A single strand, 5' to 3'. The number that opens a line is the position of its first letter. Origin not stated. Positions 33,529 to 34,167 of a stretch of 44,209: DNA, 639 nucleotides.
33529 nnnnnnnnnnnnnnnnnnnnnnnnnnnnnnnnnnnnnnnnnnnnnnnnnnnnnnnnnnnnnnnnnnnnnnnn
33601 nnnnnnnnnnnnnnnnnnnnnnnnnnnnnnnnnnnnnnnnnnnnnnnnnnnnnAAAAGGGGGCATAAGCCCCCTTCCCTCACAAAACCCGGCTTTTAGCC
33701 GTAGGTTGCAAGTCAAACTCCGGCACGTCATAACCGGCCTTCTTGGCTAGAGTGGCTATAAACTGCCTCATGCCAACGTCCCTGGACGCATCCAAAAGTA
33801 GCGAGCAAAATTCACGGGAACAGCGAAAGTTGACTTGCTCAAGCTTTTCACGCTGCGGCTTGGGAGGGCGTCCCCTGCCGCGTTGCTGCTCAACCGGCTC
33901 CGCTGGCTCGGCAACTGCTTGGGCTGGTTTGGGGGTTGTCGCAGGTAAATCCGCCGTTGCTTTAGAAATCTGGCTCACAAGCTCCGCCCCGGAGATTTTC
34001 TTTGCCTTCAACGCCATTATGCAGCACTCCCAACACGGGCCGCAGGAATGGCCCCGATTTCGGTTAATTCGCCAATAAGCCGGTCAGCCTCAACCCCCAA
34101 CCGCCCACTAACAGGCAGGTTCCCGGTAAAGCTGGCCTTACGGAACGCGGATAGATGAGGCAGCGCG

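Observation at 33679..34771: No integrase, but a ParA partition cassette: candidate phage-plasmid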

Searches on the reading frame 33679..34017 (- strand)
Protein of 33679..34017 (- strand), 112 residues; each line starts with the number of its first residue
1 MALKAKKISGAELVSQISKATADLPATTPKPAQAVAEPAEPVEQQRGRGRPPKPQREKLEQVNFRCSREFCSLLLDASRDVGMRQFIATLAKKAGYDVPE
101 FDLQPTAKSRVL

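Call 47: find_homologous_proteins(query=window:33679-34017:-, max_evalue=0.001)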
Query window:33679-34017:- (112 aa): 1 proteins with E <= 0.001 among 8 candidates.
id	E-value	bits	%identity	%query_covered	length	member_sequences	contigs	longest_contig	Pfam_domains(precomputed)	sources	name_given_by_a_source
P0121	5.0e-65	234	100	100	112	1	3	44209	-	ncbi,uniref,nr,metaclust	ncbi:hypothetical protein [Acidocella aminolytica]|uniref:Uncharacterized protein n=1 Tax=Acidocella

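Call 49: find_homologous_proteins(query=A5, max_evalue=0.001)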
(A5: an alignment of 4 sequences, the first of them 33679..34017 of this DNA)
Query A5 (4 sequences) (112 aa, profile of the alignment): 367 proteins with E <= 0.001 among 3681 candidates; the best 120 are listed.
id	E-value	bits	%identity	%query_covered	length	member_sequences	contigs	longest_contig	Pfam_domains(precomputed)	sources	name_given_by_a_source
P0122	7.4e-50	186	41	96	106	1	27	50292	-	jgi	jgi:hypothetical protein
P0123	6.7e-49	183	44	93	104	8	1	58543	-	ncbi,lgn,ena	-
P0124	9.3e-47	176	38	92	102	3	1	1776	-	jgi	jgi:hypothetical protein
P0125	1.3e-45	172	35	97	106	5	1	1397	-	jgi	-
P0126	1.6e-45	172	39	96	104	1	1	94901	-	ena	-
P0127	1.7e-45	172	36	92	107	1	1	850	-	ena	-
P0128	2.4e-45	171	38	92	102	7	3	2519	-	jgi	jgi:hypothetical protein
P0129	1.1e-44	169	41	97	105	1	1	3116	-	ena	-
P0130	1.1e-44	169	39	92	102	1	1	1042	-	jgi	-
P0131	1.3e-44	169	37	92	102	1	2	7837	-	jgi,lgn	jgi:hypothetical protein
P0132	1.5e-44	169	35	92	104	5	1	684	-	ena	-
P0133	1.7e-44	168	40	94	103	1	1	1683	-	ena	-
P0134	1.8e-44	168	41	97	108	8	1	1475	-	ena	-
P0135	2.6e-44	168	39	96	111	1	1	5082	-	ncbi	ncbi:MAG: hypothetical protein ACJ8AW_04255 [Rhodopila sp.]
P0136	3.2e-44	168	37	92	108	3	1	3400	-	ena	-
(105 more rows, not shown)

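Call 52: search_solved_structures(query=A6, max_evalue=10)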
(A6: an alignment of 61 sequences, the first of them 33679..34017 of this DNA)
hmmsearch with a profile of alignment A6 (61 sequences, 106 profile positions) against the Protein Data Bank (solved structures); distinct sequences matched with E-value up to 10: 0.

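Call 54: search_protein_families(library=ncbifam, max_evalue=0.01, proteins=[window:33679-34017:-])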
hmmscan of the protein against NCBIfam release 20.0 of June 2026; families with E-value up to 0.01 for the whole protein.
window:33679-34017:- (112 aa): 0 families

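Call 59: predict_structure(alignment_id=A6)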
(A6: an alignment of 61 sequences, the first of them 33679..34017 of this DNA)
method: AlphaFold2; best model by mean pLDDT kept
length: 112 residues; sequences in the alignment: 61
mean_pLDDT: 69.7   pTM: 0.37
mean pLDDT of the five models: 69.7, 69.4, 68.3, 67.3, 62.9
residues with pLDDT >= 90: 5; 70-90: 55; 50-70: 36; < 50: 16
segments of 3 or more residues with pLDDT < 50: 31-33, 43-47
pLDDT, mean of each block of 10 residues (from residue 1): 69 72 58 49 48 68 84 87 87 86 63 39
secondary structure, 60 per line:
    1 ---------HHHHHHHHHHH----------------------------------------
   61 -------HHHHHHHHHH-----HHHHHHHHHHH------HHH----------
elements in order: H10-20 H68-77 H83-93

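Call 67: fold_search(model_id=the predicted structure, library=pdb)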
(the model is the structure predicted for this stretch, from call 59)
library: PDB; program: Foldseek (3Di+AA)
matches with E <= 10: 2; with E <= 0.001: 0
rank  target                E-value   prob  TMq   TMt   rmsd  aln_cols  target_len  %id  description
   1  7sax_D                7.6e+00  0.06  0.18  0.33   6.9        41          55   12  Structure of GldLM, the proton-powered motor that drives Type IX protein secretion and gliding motility in Sphingobact (released 2022-03-23)
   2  7sk5_A                9.3e+00  0.04  0.18  0.07  18.9        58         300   17  Cryo-EM structure of ACKR3 in complex with CXCL12 and an intracellular Fab (released 2022-07-27)

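Call 80: search_dna_similar(query=window:33679-34017:-, collection=plasmids, mode=protein, max_evalue=0.001, max_rows=25)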
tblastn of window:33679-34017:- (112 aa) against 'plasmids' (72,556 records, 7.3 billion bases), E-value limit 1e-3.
No match.

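Call 84: search_protein_representatives(alignment_id=A6)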
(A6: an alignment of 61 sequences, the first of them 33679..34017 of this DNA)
Query: 61 sequences, 106 profile positions. Proteins with E-value up to 0.001 (for the whole library): 97; up to 1e-10: 49; up to 1e-30: 2. The best 97 are listed.
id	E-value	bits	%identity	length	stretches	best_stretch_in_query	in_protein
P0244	3.1e-45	169.1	-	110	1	3-104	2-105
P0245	2.0e-35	137.6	-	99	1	1-101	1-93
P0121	6.5e-28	113.4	-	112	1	3-100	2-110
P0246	1.2e-25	106.2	-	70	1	1-73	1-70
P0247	5.1e-24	100.9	-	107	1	1-103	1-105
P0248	5.7e-21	91.1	-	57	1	49-101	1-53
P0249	5.7e-21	91.1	-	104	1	3-101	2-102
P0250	6.9e-21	90.8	-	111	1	7-102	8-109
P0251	1.3e-20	89.9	-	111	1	12-103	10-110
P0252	4.8e-20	88.1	-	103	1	1-102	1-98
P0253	8.7e-20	87.3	-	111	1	3-101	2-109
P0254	1.6e-19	86.4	-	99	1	3-99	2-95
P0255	1.9e-19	86.2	-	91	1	34-103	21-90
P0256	3.6e-19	85.3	-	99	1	3-101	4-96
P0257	7.7e-19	84.2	-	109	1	1-101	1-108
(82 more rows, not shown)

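Call 95: find_related_loci(query=A6, collection=metagenome_contigs, flank=10000)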
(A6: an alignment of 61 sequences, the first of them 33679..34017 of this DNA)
Query A6 (112 aa) in metagenome_contigs; peptide patterns used: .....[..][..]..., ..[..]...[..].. (x = any residue, [..] = any of these).
80 stretches matched a pattern; 34 encode a relative of the query (tblastn E <= 1e-3); 34 distinct loci.
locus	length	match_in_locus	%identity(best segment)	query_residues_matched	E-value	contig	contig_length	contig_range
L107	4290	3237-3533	41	3-110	8e-19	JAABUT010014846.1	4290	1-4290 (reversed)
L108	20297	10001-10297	41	3-110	8e-19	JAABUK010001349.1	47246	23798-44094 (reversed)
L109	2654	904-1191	39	3-110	4e-17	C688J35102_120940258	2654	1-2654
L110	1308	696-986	39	3-110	2e-16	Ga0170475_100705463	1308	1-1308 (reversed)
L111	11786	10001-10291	38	3-110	8e-16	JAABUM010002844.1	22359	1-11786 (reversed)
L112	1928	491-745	39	2-105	1e-15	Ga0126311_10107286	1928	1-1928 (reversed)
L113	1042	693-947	39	2-105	1e-15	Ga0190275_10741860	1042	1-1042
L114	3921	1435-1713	39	2-105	1e-15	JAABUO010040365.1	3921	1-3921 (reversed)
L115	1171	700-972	39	3-105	4e-15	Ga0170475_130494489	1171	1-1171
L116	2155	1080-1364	37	3-110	6e-15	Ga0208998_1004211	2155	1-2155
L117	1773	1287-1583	46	3-105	1e-14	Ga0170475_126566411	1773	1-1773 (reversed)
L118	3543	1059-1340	41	3-105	1e-14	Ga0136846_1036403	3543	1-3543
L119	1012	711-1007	35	2-110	2e-14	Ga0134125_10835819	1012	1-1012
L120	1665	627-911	38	3-110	4e-14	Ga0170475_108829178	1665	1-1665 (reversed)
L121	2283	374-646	37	3-105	5e-14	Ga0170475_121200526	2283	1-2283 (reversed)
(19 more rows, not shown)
